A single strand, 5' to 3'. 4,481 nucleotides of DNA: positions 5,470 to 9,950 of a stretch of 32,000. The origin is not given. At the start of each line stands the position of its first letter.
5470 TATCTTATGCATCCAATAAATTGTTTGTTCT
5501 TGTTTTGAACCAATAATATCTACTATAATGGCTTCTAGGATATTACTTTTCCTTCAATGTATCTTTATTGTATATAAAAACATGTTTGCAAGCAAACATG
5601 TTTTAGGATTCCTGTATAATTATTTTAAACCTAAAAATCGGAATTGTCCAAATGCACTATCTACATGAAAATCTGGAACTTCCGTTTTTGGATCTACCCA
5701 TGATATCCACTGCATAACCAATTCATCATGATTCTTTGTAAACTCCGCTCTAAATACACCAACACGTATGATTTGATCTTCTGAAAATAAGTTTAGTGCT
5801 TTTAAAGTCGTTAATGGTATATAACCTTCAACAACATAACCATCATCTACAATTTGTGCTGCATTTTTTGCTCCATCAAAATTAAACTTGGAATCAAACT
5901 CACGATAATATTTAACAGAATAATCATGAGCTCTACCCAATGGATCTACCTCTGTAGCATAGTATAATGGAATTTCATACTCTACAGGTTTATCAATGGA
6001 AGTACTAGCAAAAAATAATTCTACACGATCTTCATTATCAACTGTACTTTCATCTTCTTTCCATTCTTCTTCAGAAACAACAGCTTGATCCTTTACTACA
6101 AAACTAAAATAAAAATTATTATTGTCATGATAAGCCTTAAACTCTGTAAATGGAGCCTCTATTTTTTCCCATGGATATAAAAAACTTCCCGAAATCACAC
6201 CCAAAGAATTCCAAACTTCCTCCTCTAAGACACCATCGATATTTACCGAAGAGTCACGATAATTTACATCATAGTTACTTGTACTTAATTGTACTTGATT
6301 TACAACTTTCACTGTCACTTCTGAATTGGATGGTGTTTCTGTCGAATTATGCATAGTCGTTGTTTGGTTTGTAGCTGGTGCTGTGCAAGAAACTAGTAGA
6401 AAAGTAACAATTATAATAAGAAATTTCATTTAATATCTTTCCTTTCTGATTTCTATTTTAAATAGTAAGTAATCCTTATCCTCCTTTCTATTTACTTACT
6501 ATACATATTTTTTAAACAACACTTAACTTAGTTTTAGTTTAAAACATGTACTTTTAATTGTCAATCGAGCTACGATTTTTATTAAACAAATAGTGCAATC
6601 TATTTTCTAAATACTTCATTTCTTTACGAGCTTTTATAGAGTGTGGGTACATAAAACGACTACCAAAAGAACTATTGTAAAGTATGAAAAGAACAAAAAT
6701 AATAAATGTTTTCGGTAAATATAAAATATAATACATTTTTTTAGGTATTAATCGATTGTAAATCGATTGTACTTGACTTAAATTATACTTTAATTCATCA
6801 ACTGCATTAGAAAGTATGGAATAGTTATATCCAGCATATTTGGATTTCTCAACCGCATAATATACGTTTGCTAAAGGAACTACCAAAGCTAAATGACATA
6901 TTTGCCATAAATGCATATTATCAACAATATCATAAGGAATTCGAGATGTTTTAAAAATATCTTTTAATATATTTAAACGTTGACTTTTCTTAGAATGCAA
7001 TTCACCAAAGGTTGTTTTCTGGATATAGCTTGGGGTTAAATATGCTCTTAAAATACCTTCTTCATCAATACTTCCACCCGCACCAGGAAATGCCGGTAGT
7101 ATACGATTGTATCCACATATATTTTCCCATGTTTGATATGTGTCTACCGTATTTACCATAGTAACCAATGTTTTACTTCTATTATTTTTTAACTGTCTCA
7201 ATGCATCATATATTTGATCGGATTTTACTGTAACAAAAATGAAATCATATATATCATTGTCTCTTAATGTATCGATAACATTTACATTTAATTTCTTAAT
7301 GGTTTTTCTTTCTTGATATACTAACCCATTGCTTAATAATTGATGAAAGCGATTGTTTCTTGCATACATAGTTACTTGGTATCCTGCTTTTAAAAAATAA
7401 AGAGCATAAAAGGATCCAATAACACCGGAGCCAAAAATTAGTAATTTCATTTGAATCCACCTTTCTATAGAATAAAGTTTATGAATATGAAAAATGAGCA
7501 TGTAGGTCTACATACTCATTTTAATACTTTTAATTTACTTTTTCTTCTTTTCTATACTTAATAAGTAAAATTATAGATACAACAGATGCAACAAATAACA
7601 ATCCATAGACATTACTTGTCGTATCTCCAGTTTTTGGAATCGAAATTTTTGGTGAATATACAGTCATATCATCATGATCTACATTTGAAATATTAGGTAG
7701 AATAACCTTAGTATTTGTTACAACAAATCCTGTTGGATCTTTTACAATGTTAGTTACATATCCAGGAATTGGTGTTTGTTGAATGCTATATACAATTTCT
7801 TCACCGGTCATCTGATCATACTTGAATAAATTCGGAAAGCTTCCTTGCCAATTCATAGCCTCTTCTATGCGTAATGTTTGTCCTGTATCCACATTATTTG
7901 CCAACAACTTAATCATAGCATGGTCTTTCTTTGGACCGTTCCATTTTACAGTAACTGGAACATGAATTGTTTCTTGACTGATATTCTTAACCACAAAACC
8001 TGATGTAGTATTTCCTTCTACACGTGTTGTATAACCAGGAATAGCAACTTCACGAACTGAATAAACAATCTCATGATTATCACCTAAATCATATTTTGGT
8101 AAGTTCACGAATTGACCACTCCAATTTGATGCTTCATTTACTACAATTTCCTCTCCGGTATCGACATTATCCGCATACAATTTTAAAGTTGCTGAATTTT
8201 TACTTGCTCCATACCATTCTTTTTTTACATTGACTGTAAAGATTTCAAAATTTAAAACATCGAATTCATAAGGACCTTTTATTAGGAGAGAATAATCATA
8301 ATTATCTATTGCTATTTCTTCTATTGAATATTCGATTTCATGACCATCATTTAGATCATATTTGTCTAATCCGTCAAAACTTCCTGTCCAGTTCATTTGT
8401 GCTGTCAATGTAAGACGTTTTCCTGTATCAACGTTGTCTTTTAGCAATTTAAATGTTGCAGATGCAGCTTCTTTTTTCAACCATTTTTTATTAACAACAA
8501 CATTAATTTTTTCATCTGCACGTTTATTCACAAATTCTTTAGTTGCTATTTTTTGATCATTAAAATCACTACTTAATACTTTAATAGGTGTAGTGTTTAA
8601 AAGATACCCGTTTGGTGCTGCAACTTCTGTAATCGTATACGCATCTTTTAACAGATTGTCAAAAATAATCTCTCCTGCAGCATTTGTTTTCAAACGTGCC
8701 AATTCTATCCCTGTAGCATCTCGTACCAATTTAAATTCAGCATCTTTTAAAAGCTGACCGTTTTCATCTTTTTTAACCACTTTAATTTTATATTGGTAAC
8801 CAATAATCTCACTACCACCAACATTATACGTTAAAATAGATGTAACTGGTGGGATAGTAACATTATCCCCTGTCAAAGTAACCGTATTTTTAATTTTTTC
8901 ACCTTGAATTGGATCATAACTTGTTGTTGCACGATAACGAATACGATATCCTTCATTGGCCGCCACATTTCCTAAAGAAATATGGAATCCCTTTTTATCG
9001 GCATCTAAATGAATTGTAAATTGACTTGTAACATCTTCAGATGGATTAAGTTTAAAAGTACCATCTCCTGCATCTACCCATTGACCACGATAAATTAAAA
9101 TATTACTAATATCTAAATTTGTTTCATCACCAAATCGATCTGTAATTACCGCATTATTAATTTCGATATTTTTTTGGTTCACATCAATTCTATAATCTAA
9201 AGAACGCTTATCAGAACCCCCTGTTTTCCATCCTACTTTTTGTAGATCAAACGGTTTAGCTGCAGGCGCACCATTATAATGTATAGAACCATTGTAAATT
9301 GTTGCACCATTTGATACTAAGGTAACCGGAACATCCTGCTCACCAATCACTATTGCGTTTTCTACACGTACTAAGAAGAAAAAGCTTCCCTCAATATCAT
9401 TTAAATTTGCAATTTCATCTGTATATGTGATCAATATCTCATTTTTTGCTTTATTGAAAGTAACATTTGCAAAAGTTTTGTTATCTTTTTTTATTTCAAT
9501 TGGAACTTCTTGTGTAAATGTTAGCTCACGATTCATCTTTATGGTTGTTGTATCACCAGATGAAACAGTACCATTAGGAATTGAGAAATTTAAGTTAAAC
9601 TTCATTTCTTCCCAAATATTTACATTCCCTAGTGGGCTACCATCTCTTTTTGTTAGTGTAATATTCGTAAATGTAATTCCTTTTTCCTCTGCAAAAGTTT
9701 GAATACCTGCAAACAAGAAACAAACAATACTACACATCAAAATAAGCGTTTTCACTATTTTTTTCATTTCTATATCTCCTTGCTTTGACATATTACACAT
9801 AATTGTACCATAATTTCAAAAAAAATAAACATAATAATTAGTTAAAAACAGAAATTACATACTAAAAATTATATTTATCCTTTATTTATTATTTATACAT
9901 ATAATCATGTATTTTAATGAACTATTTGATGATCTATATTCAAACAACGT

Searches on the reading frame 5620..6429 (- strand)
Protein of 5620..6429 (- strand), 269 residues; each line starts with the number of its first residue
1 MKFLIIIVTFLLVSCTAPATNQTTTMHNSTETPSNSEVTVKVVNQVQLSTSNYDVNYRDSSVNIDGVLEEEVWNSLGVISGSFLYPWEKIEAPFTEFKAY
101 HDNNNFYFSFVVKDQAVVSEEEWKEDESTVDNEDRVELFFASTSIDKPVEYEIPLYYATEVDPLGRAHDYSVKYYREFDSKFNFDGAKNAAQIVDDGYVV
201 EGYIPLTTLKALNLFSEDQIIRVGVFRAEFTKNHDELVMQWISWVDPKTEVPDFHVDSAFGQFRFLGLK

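Call 81: search_protein_families(library=pfam, proteins=[window:5620-6429:-], max_evalue=0.001)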
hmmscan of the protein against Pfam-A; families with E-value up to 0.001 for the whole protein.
window:5620-6429:- (269 aa): 1 family
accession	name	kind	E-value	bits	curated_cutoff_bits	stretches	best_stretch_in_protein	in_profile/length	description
PF06452.16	CBM9_1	-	1.3e-13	51.7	23.4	1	64-263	1-180/185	Carbohydrate family 9 binding domain-like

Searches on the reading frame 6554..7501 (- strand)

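Call 99: search_protein_families(library=ncbifam, proteins=[window:6554-7501:-], max_evalue=0.001)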
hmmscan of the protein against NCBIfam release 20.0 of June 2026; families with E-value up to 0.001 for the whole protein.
window:6554-7501:- (315 aa): 13 families
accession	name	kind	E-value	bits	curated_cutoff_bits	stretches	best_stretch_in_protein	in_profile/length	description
TIGR00745.1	apbA_panE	subfamily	1.6e-18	67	141.35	1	20-209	2-192/305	2-dehydropantoate 2-reductase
NF005094.0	PRK06522.2-5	equivalog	3.2e-17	62.8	382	1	18-194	1-177/307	2-dehydropantoate 2-reductase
NF005091.0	PRK06522.2-2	equivalog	3.1e-12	46.3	252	1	18-138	2-126/302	2-dehydropantoate 2-reductase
NF005089.0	PRK06522.1-4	subfamily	1.5e-11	44.2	223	1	18-119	1-104/326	2-dehydropantoate 2-reductase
NF005087.0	PRK06522.1-1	equivalog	1.5e-10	40.7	351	1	18-186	1-159/296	2-dehydropantoate 2-reductase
NF005090.0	PRK06522.2-1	equivalog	9.1e-10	38.3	496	1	16-208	1-185/296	2-dehydropantoate 2-reductase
NF006083.0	PRK08229.1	equivalog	9.2e-10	38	371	1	17-204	2-186/341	2-dehydropantoate 2-reductase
NF005088.0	PRK06522.1-2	subfamily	2.3e-09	36.8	371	1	18-133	1-119/308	2-dehydropantoate 2-reductase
NF005093.0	PRK06522.2-4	equivalog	1.7e-08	34.2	308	1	17-117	3-104/304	2-dehydropantoate 2-reductase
NF005092.1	PRK06522.2-3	equivalog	8.7e-06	25.1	500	1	18-201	1-178/296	2-dehydropantoate 2-reductase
NF004887.0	PRK06249.1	equivalog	2.5e-05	23.6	360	1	17-124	5-115/316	putative 2-dehydropantoate 2-reductase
NF004783.0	PRK06129.1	equivalog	0.00084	18.8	347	0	18-57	3-42/315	3-hydroxyacyl-CoA dehydrogenase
NF003585.0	PRK05249.1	equivalog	0.00096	17.9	465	0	10-76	170-235/464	Si-specific NAD(P)(+) transhydrogenase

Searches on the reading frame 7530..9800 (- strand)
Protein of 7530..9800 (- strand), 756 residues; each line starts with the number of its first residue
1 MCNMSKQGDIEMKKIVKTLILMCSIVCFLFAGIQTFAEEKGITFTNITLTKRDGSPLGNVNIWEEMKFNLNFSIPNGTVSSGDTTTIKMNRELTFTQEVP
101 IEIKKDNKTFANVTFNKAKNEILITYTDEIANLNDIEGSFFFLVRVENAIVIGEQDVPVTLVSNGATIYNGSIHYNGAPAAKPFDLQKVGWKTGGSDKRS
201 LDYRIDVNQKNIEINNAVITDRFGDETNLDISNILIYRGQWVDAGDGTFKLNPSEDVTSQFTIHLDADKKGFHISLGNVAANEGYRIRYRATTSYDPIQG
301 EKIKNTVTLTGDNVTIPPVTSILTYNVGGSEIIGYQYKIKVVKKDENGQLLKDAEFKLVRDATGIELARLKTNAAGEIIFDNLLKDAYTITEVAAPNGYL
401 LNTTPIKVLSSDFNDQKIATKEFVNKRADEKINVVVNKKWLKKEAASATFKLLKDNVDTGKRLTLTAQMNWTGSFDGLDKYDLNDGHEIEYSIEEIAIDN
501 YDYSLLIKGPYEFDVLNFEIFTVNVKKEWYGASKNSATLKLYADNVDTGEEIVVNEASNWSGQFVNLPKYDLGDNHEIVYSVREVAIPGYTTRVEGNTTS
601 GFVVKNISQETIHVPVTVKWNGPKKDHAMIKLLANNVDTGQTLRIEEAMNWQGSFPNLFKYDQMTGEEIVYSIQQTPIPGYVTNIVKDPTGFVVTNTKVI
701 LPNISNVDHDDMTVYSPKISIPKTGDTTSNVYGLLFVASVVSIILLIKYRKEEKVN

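Call 81: search_protein_families(library=pfam, proteins=[window:7530-9800:-], max_evalue=0.001)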
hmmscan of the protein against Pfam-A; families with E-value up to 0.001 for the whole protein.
window:7530-9800:- (756 aa): 6 families
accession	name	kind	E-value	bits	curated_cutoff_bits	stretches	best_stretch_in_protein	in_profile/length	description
PF05738.19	Cna_B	-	3e-40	137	22.3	3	523-606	1-86/87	Cna protein B-type domain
PF17961.7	Big_8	-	2.3e-17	63.5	22.9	1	60-150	2-97/103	Bacterial Ig domain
PF17802.7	SpaA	-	5.9e-15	55.6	23.1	1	338-411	2-77/91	Prealbumin-like fold domain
PF05737.18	Collagen_bind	-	4.6e-12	46.7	27.5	1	186-315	4-126/131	Collagen binding domain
PF17892.7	Cadherin_5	-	0.00043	20.5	26.5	0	225-264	37-78/98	Cadherin-like domain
PF21426.3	GBS104-like_Ig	-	0.0009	20.5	26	1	214-295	2-75/112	Tip pilin GBS104-like, Ig-like domain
